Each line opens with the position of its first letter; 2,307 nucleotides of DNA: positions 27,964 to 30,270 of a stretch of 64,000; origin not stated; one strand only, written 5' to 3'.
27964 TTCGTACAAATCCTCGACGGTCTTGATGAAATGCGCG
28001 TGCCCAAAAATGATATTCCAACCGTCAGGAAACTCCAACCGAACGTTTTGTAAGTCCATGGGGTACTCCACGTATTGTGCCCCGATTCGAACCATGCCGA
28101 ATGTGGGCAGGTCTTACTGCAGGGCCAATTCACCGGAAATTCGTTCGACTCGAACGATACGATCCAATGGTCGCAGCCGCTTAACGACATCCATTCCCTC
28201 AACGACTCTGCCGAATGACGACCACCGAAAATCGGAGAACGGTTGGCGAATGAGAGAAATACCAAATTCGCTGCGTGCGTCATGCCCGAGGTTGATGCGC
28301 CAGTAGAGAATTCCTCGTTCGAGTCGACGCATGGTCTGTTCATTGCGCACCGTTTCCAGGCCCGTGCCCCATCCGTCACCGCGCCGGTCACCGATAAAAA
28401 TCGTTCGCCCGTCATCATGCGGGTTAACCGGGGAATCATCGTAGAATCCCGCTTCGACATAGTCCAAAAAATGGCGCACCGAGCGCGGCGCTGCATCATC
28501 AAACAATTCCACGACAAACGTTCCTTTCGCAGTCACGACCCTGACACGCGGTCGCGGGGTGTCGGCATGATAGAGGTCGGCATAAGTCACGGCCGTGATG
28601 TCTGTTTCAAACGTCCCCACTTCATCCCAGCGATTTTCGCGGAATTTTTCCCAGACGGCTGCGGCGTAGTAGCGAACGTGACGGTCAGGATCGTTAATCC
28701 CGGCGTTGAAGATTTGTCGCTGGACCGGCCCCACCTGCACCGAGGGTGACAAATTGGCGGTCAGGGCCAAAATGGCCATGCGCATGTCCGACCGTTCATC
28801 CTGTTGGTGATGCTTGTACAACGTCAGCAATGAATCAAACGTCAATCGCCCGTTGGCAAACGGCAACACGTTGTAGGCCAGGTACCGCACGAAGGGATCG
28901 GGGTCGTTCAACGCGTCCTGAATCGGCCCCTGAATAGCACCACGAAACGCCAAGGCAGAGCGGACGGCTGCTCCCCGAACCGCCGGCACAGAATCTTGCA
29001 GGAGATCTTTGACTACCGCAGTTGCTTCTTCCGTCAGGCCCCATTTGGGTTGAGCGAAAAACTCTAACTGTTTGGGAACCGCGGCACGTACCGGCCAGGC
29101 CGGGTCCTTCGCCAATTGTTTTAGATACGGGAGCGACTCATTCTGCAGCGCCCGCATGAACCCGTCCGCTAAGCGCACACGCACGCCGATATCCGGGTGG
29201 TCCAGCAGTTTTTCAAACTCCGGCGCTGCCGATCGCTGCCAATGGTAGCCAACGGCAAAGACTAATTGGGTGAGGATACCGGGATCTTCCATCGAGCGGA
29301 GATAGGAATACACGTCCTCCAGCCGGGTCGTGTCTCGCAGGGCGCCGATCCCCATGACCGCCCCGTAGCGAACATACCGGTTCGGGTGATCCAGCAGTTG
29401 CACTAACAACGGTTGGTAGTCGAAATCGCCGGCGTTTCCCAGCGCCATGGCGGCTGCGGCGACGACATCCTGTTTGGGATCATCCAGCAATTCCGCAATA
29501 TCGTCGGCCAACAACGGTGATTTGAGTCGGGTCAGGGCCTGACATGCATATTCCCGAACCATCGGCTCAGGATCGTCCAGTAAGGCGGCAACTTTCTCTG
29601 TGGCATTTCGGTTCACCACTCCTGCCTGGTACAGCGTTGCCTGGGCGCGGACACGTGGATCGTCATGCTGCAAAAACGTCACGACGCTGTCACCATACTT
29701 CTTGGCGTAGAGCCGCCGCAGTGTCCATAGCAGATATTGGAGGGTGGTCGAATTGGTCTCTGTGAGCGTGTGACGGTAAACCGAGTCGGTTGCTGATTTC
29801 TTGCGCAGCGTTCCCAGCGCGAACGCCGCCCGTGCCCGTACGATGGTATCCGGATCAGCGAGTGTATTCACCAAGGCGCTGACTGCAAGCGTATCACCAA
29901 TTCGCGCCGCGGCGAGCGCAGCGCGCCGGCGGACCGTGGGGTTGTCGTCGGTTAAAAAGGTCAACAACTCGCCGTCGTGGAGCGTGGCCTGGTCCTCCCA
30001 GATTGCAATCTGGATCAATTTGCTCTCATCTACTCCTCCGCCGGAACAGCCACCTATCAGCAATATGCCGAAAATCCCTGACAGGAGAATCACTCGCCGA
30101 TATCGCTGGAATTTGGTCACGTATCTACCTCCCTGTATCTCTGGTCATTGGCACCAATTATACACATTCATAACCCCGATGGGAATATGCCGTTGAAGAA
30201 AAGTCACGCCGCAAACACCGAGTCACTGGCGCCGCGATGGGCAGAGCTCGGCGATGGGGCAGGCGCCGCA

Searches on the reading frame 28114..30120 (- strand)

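Call 7: search_protein_families(library=ncbifam, proteins=[window:28114-30120:-], max_evalue=0.00001)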
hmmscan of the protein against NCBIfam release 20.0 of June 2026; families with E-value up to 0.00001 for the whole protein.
window:28114-30120:- (668 aa): 9 families
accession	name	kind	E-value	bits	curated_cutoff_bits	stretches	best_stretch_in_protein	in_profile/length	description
NF010374.0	PRK13800.1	equivalog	9.2e-21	73.8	1196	2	49-265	655-870/898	fumarate reductase/succinate dehydrogenase flavoprotein subunit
NF045915.1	PhycobilmeDegNblB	equivalog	9e-15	54.8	300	1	134-291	25-186/214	phycobilisome degradation protein NblB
TIGR02270.1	TIGR02270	subfamily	9.5e-12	44.6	206.8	0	333-492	91-240/410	TIGR02270 family protein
NF058502.1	phyc_lyase_CpcE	equivalog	7.9e-11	41.9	330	0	63-166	58-174/260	C-phycocyanin alpha-cysteine-84 phycocyanobilin lyase subunit CpcE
NF007244.0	PRK09687.1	equivalog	2.9e-09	36.6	275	0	59-108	141-190/285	putative lyase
NF045662.1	DVU0298_fam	equivalog_domain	3.2e-09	36.7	75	0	171-216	144-189/213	DVU0298 family protein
NF008057.0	PRK10791.1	equivalog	4.6e-09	36.3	297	1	528-650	4-137/164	peptidylprolyl isomerase B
NF008151.0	PRK10903.1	equivalog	1.5e-08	34.4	308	1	517-649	22-162/190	peptidylprolyl isomerase A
NF058505.1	phyc_lyase_CpeY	equivalog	3.8e-06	25.7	600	0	59-197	64-203/419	C-phycoerythrin alpha-cysteine-82 phycoerythrobilin lyase CpeY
